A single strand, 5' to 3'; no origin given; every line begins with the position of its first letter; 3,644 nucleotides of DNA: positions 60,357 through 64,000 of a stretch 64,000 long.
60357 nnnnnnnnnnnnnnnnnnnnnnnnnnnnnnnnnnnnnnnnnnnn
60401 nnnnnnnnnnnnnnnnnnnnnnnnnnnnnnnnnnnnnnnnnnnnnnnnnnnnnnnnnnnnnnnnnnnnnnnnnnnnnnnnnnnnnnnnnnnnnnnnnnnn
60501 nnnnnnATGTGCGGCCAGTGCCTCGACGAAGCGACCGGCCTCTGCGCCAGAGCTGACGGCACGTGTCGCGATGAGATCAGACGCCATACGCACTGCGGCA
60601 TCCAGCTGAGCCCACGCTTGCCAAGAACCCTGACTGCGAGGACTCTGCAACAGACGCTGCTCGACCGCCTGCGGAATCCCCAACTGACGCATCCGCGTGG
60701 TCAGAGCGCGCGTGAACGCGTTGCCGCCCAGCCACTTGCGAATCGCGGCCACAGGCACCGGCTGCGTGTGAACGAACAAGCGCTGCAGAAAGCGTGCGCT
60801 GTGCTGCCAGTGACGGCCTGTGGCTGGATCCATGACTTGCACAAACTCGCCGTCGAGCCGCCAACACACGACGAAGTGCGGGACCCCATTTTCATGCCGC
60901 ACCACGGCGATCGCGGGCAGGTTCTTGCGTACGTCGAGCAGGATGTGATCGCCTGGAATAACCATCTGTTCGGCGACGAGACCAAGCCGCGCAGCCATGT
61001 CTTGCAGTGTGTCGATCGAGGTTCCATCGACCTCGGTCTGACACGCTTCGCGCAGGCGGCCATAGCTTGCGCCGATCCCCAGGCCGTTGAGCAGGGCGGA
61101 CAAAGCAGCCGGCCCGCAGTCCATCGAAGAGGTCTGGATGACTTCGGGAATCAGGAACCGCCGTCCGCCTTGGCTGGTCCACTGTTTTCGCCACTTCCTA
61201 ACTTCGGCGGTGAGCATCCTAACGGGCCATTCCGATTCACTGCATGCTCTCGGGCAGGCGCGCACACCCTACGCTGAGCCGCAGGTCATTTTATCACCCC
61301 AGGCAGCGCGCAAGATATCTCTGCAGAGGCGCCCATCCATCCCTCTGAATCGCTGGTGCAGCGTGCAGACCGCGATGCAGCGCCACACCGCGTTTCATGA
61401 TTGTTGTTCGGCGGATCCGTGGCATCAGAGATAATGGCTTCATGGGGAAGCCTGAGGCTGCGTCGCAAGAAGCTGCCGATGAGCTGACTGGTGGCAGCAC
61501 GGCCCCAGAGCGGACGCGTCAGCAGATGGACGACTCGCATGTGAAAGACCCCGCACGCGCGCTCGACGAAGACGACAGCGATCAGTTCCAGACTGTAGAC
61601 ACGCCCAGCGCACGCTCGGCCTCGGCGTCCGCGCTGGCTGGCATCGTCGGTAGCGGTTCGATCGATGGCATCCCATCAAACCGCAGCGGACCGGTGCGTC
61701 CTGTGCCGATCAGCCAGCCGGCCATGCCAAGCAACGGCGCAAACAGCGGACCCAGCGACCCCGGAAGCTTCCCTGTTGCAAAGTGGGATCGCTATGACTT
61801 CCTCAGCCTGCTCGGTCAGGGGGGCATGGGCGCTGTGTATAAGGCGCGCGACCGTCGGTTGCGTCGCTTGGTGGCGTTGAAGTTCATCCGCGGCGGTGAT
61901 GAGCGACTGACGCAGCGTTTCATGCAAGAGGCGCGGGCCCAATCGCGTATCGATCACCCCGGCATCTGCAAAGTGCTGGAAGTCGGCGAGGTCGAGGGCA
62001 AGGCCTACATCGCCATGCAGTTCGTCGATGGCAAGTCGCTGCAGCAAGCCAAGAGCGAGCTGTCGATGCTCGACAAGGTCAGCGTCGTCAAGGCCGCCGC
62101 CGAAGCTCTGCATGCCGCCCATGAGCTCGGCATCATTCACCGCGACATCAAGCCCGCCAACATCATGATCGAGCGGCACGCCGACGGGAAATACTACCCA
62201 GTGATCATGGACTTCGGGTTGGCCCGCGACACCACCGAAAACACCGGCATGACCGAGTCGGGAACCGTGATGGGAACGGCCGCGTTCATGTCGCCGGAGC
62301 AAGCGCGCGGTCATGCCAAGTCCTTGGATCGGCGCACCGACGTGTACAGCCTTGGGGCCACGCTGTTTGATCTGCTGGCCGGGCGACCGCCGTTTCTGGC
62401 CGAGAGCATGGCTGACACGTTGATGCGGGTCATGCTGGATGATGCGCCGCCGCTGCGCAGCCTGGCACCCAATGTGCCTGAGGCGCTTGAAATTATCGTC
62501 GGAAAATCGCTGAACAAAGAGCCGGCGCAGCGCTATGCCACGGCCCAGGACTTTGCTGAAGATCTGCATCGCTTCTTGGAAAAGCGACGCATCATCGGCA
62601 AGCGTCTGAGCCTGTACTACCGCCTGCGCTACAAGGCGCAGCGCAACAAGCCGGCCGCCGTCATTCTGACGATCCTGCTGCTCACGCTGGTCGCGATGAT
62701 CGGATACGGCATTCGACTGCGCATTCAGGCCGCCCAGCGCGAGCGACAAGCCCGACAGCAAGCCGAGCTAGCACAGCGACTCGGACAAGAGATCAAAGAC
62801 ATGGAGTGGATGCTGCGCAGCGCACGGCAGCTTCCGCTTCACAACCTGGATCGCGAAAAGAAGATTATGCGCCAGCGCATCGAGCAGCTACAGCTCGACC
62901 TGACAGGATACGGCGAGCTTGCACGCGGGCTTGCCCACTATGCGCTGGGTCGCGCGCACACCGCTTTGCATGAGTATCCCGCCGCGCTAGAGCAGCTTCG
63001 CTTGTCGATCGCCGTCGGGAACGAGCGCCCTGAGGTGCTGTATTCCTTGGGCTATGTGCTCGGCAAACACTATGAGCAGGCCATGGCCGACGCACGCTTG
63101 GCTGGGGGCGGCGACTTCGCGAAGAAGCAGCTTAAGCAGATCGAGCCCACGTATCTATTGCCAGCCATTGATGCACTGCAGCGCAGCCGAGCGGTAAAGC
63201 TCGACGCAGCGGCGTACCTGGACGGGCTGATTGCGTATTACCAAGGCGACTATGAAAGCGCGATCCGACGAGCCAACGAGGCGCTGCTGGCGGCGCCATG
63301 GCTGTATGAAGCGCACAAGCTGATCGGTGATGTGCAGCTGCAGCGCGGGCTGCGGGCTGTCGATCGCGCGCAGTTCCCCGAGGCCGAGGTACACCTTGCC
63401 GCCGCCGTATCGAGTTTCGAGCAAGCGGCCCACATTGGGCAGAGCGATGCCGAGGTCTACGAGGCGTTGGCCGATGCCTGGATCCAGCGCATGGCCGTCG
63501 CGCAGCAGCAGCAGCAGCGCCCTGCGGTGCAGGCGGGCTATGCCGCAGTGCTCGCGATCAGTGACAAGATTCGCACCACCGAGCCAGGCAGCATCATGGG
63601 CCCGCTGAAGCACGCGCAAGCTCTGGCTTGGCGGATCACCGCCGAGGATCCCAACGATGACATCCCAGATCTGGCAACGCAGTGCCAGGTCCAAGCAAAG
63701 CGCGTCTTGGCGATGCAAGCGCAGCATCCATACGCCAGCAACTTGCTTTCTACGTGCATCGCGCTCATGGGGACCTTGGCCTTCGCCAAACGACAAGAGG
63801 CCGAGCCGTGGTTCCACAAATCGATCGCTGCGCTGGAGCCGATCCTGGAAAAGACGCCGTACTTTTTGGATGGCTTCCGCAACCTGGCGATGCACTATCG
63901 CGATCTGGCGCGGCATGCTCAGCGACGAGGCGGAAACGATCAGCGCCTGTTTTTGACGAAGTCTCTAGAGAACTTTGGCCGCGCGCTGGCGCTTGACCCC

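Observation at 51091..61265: RiPP-like locus: full-length LanB dehydratase, a Cys-free precursor and a PCAT/ABC/HlyD export trio, with no LanC in view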

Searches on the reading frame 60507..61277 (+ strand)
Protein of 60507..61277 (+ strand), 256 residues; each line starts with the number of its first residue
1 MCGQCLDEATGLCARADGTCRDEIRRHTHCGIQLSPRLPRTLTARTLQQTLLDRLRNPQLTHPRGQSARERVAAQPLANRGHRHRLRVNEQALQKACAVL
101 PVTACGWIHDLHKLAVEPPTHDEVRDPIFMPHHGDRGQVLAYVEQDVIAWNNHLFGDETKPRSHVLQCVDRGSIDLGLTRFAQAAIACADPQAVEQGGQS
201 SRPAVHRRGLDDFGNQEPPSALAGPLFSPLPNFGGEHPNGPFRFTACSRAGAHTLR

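Call 9: search_protein_families(library=pfam, proteins=[window:60507-61277:+], max_evalue=0.01)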
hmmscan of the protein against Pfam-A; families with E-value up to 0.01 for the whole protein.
window:60507-61277:+ (256 aa): 0 families

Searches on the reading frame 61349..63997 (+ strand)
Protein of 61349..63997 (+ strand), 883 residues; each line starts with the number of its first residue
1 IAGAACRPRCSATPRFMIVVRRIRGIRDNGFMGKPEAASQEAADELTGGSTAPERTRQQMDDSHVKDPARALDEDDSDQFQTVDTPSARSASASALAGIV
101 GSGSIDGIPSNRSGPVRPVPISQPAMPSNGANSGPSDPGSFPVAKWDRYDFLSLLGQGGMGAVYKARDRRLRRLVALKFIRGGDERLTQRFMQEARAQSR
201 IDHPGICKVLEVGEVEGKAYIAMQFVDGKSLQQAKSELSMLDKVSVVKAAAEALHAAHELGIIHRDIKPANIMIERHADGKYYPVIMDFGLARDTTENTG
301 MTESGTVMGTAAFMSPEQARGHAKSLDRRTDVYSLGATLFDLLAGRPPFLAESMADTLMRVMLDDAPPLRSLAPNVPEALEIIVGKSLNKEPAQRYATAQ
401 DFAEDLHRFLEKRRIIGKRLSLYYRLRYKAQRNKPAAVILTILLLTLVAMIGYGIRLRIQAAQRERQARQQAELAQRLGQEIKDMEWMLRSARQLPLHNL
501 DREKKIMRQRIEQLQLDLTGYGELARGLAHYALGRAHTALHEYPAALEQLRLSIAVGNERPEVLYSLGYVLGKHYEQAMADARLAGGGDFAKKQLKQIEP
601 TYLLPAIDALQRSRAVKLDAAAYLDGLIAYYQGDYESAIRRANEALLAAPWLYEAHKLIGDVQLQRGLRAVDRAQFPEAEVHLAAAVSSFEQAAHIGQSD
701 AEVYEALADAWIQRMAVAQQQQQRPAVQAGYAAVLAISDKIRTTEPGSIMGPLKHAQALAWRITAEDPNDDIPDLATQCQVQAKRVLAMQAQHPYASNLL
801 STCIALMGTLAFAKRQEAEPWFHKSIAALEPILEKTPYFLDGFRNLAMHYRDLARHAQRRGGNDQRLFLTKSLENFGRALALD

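Call 21: search_protein_families(library=pfam, proteins=[window:61349-63997:+], max_evalue=0.001)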
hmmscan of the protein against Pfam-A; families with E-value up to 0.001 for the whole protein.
window:61349-63997:+ (883 aa): 5 families
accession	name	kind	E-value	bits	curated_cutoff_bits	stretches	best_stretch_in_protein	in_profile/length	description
PF00069.31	Pkinase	-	4.3e-42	144.8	31.7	1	149-400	1-256/263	Protein kinase domain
PF07714.23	PK_Tyr_Ser-Thr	-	5.2e-26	91.9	23.1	1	152-396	4-249/258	Protein tyrosine and serine/threonine kinase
PF17667.7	Pkinase_fungal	-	2.5e-08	33.5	24.1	1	228-322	276-370/387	Fungal protein kinase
PF13414.12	TPR_11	-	0.00063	19.8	26.8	0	534-573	1-40/42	TPR repeat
PF01636.29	APH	-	0.0009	19.5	23.2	0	251-293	159-198/239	Phosphotransferase enzyme family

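Call 29: search_protein_families(library=ncbifam, proteins=[window:61349-63997:+], max_evalue=1)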
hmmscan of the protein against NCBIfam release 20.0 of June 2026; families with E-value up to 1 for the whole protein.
window:61349-63997:+ (883 aa): 24 families
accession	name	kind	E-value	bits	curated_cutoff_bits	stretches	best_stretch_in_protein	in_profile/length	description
NF033483.0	PknB_PASTA_kin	equivalog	2.2e-81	274.6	450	1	147-417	7-276/563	Stk1 family PASTA domain-containing Ser/Thr kinase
NF052427.1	StpK7MSMEG_1200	equivalog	3.9e-58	197.4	900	1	146-469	6-330/601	serine/threonine protein kinase StpK7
NF047741.1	antiphage_MADS6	equivalog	2.9e-41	141.7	460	2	235-413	293-464/612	methylation-associated defense system protein kinase MAD6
NF009651.0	PRK13184.1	equivalog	5.2e-38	130.6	839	1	147-412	2-293/932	serine/threonine-protein kinase PknD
TIGR03903.1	TOMM_kin_cyc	equivalog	5.3e-30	104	705.75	1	175-406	6-244/1267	TOMM system kinase/cyclase fusion protein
NF053615.1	SerThrKinAfsKStmc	equivalog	1.8e-26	93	1300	1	149-399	15-258/809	protein serine/threonine kinase AfsK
NF038150.1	lanthi_synth_IV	equivalog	1e-25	90.3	650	1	117-425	160-460/851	class IV lanthionine synthetase LanL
NF033442.0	BREX_PglW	equivalog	4.4e-24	84.3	990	1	187-410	253-487/1391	BREX system serine/threonine kinase PglW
NF038151.1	lanthi_synth_III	equivalog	1.7e-12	46.6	575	1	143-365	217-447/833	class III lanthionine synthetase LanKC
TIGR03724.2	arch_bud32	equivalog_domain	1.7e-10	40.7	125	1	184-298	32-137/193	KEOPS complex kinase/ATPase Bud32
NF043056.1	T4SS_LegK1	equivalog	7.8e-10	37.9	550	1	235-339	182-280/516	Dot/Icm T4SS effector kinase LegK1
NF011464.0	PRK14879.1-7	equivalog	1.2e-08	34.9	246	1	184-294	45-153/221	Kae1-associated kinase Bud32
NF007174.0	PRK09605.1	equivalog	3.2e-08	32.5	447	1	184-297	375-478/535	bifunctional N(6)-L-threonylcarbamoyladenine synthase/serine/threonine protein kinase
NF011463.0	PRK14879.1-4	equivalog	2.6e-06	27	188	1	159-293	38-161/237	Kae1-associated kinase Bud32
NF011462.0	PRK14879.1-3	equivalog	6.2e-05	22.8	174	1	180-292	29-128/192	Kae1-associated kinase Bud32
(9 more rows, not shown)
